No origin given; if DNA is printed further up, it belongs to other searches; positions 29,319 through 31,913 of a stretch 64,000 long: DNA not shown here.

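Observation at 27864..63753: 36-kb unidirectional array combining Mo-hydroxylases with five decarboxylase candidates: putative heteroaromatic polycarboxylate catabolism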

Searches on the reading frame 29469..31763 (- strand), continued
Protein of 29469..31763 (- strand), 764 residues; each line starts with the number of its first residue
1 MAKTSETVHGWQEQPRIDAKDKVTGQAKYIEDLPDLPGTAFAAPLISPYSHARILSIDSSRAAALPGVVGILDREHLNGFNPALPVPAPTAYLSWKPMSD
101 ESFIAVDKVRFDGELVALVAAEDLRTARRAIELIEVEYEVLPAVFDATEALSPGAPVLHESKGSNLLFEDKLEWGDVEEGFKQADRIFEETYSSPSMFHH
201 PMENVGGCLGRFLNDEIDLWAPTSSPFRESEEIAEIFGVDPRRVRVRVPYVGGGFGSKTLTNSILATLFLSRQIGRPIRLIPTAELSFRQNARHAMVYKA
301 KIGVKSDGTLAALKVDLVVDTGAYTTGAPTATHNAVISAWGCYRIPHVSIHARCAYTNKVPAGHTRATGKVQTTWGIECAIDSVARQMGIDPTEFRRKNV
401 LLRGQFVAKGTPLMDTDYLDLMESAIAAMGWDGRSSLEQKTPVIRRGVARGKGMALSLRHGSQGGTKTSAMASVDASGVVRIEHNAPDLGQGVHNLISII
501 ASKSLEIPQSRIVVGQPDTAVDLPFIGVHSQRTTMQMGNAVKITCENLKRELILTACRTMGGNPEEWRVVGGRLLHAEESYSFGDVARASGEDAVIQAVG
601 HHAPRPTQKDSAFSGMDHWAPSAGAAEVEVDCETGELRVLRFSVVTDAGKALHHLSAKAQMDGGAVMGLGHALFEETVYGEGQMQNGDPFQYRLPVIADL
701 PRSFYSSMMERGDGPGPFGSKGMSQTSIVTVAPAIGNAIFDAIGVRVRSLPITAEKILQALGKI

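Call 66: search_solved_structures(query=window:29469-31763:-, max_evalue=1e-30, show_alignments=4)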
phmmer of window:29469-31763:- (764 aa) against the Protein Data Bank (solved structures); distinct sequences matched with E-value up to 1e-30: 40.
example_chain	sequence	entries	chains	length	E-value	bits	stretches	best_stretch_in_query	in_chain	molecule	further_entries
1rm6_A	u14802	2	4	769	5.2e-97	329.3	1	14-761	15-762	4-hydroxybenzoyl-CoA reductase alpha subunit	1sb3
7dqx_A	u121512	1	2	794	5e-66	226.9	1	12-759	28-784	6-hydroxypseudooxynicotine dehydrogenase complex subunit gamma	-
8uem_A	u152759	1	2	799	2.9e-61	211.1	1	23-761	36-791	Carbon monoxide dehydrogenase (Large chain), CoxL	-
1t3q_B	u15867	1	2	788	3.6e-58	200.9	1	22-761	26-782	quinoline 2-oxidoreductase large subunit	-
4zoh_A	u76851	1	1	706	1.3e-55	192.5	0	104-401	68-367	Putative oxidoreductase molybdopterin-binding subunit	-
5y6q_C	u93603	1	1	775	3.7e-55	191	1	14-758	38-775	Aldehyde oxidase large subunit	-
2e1q_A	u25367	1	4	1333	4.2e-53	184.2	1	14-744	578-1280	Xanthine dehydrogenase/oxidase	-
2ckj_A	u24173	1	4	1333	5.7e-53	183.7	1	14-744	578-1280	XANTHINE OXIDOREDUCTASE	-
3sr6_C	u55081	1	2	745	1.1e-51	179.5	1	15-743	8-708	Xanthine dehydrogenase/oxidase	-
1fiq_C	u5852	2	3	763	1.2e-51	179.4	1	15-743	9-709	XANTHINE OXIDASE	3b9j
3etr_C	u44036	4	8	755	1.2e-51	179.4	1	15-743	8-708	Xanthine dehydrogenase/oxidase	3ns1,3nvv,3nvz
3nrz_C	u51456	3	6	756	1.2e-51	179.4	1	15-743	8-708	Xanthine dehydrogenase/oxidase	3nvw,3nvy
3eub_C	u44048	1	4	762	1.2e-51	179.3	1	15-743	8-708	Xanthine dehydrogenase/oxidase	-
1n5x_A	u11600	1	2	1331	4.9e-51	177.4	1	14-743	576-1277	Xanthine Dehydrogenase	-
1fo4_A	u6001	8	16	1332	4.9e-51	177.3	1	14-743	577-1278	XANTHINE DEHYDROGENASE | Xanthine dehydrogenase/oxidase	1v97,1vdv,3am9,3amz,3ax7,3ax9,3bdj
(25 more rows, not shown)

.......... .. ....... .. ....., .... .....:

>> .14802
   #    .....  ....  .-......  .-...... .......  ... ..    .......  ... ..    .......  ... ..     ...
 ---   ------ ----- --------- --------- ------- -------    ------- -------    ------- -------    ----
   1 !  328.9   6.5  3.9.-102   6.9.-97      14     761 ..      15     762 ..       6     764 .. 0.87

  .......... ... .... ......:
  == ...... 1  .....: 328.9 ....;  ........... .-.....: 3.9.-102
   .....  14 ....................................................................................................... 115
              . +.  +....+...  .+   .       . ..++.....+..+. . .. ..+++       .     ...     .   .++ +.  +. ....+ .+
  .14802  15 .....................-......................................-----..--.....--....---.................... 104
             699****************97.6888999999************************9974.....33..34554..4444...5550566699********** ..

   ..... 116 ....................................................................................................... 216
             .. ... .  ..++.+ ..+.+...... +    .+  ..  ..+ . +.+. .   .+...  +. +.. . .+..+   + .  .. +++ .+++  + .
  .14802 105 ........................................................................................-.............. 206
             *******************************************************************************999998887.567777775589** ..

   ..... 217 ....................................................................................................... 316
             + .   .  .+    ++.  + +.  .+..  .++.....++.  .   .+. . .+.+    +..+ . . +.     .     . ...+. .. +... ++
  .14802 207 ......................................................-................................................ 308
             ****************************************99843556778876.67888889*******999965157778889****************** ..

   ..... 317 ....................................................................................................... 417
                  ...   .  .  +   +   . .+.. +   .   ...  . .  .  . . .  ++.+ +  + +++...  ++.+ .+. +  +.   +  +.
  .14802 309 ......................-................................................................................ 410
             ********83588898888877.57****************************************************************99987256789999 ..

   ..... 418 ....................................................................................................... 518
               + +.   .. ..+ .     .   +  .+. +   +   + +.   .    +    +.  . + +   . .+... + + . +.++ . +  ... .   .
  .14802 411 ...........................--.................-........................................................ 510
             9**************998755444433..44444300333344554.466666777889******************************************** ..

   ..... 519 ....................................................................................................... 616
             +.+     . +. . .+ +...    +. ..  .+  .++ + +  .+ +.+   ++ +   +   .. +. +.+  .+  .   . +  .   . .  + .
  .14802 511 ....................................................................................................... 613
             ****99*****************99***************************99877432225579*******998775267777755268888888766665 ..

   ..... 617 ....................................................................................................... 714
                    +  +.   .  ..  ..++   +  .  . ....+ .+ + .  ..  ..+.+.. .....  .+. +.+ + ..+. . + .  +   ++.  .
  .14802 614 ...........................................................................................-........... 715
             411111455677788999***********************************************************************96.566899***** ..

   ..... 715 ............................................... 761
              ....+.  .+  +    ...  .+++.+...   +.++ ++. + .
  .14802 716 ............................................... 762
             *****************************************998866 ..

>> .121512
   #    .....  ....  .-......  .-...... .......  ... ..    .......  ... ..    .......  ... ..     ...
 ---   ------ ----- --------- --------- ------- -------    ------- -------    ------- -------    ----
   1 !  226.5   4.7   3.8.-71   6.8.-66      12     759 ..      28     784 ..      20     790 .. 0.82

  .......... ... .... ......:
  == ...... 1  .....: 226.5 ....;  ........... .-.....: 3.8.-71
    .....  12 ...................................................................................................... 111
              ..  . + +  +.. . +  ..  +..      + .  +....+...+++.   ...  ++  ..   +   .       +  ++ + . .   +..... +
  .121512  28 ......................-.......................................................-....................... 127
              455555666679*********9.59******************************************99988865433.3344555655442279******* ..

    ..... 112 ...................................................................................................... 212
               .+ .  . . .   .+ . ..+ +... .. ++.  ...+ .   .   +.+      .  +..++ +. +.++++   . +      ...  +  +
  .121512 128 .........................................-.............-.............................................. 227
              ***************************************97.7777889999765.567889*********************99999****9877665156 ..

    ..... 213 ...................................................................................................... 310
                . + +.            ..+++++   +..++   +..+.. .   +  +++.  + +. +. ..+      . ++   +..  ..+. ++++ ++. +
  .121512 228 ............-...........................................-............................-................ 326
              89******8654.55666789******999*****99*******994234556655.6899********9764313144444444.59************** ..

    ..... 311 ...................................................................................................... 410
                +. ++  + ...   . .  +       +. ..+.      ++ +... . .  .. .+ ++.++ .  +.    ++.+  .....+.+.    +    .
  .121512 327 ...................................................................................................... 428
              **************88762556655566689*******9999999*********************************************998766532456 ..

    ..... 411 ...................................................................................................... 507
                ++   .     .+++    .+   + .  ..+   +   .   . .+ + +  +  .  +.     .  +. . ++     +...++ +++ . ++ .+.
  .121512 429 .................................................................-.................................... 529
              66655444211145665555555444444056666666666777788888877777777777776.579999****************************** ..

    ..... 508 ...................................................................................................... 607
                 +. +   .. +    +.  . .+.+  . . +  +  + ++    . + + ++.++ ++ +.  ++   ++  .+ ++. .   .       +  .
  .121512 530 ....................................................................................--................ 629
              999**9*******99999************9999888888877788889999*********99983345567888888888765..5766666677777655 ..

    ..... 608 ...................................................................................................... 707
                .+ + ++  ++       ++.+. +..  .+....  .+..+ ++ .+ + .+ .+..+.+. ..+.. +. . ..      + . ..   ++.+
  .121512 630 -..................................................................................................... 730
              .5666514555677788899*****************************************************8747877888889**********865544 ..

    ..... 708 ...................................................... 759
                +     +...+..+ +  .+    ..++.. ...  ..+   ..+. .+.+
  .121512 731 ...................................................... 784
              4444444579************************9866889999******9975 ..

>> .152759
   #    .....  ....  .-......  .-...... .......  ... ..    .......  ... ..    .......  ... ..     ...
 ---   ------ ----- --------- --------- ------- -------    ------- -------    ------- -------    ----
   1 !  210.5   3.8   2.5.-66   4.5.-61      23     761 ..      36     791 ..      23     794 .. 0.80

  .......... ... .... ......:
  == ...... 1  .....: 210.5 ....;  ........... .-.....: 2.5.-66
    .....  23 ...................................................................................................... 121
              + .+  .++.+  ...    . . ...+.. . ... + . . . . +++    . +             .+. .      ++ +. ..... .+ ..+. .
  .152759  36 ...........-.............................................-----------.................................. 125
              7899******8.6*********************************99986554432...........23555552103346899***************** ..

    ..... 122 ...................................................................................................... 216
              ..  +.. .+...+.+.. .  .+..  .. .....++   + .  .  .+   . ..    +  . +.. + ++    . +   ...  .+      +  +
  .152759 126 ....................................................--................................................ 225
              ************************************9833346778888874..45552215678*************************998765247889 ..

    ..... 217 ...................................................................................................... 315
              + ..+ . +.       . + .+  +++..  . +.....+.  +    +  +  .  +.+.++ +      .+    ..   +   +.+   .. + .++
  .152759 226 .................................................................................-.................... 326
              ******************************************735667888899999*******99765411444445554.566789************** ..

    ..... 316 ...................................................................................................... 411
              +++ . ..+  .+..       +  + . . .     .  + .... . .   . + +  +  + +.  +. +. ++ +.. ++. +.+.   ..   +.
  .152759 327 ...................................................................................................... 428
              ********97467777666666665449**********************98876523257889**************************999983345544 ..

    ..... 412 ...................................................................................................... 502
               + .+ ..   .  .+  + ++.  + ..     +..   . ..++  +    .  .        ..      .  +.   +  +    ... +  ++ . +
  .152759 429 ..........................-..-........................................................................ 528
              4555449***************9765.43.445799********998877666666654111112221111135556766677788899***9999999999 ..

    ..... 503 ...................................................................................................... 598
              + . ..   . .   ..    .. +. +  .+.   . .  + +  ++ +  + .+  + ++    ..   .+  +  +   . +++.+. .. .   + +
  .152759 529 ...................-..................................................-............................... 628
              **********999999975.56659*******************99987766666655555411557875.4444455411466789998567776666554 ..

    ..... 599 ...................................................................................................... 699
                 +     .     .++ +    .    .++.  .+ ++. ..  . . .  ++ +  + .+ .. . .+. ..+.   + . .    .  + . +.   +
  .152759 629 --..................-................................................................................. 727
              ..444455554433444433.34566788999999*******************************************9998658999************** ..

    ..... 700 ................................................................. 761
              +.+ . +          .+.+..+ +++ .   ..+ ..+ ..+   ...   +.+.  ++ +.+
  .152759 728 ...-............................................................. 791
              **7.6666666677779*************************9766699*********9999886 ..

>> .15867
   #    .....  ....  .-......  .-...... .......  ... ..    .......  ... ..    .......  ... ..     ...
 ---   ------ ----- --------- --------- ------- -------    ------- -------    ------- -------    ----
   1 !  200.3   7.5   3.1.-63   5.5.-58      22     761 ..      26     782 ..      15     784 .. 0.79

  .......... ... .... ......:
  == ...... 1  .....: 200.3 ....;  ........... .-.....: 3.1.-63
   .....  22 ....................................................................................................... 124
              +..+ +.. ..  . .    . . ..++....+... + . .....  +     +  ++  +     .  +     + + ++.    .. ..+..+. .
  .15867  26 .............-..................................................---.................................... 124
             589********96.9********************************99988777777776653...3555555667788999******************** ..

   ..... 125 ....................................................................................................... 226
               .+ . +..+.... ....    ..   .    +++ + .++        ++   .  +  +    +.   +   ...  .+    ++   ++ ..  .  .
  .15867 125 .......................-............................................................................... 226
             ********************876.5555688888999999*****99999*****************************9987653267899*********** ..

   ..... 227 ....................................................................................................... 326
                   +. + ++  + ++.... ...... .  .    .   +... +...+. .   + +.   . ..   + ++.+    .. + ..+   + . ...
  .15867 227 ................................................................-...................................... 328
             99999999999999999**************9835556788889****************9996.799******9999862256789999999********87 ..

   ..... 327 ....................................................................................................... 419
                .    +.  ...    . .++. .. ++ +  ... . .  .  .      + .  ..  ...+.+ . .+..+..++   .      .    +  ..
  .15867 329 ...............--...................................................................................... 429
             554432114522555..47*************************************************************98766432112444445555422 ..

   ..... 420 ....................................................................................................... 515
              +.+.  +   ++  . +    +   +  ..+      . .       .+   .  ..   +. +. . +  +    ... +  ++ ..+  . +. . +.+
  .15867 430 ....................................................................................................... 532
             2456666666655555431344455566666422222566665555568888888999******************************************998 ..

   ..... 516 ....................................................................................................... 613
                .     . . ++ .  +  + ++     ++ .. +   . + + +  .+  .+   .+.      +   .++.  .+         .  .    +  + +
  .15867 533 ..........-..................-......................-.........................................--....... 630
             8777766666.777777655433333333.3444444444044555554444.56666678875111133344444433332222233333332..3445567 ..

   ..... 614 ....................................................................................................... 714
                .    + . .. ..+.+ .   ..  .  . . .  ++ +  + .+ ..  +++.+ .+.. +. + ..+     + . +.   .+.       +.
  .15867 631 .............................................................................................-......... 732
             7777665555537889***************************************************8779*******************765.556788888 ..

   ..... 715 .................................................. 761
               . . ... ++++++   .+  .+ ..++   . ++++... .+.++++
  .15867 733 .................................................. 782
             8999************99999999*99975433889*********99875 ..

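Call 82: search_protein_representatives(protein=window:29469-31763:-)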
Query: 764 residues. Proteins with E-value up to 0.001 (for the whole library): 40234; up to 1e-10: 17375; up to 1e-30: 4203. The best 150 are listed.
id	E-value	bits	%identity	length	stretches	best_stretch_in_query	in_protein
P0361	6.0e-283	957.4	67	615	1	6-620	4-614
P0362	1.2e-247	840.7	52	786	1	12-763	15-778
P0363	2.4e-221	753.7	48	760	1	12-764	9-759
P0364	2.1e-204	697.7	50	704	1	101-764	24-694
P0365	1.9e-145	502.8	38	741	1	19-761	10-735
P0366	1.9e-134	466.4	54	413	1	14-411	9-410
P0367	2.2e-128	446.3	48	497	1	12-488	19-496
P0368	7.6e-128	444.6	37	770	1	11-760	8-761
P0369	2.1e-124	433.2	38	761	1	10-761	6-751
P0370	2.6e-123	429.6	36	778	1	16-762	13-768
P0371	6.2e-121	421.7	53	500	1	39-451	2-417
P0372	1.2e-120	420.8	37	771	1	14-761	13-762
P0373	1.2e-119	417.4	39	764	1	14-761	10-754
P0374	5.8e-119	415.2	36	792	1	13-763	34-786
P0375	1.4e-117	410.6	54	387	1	12-391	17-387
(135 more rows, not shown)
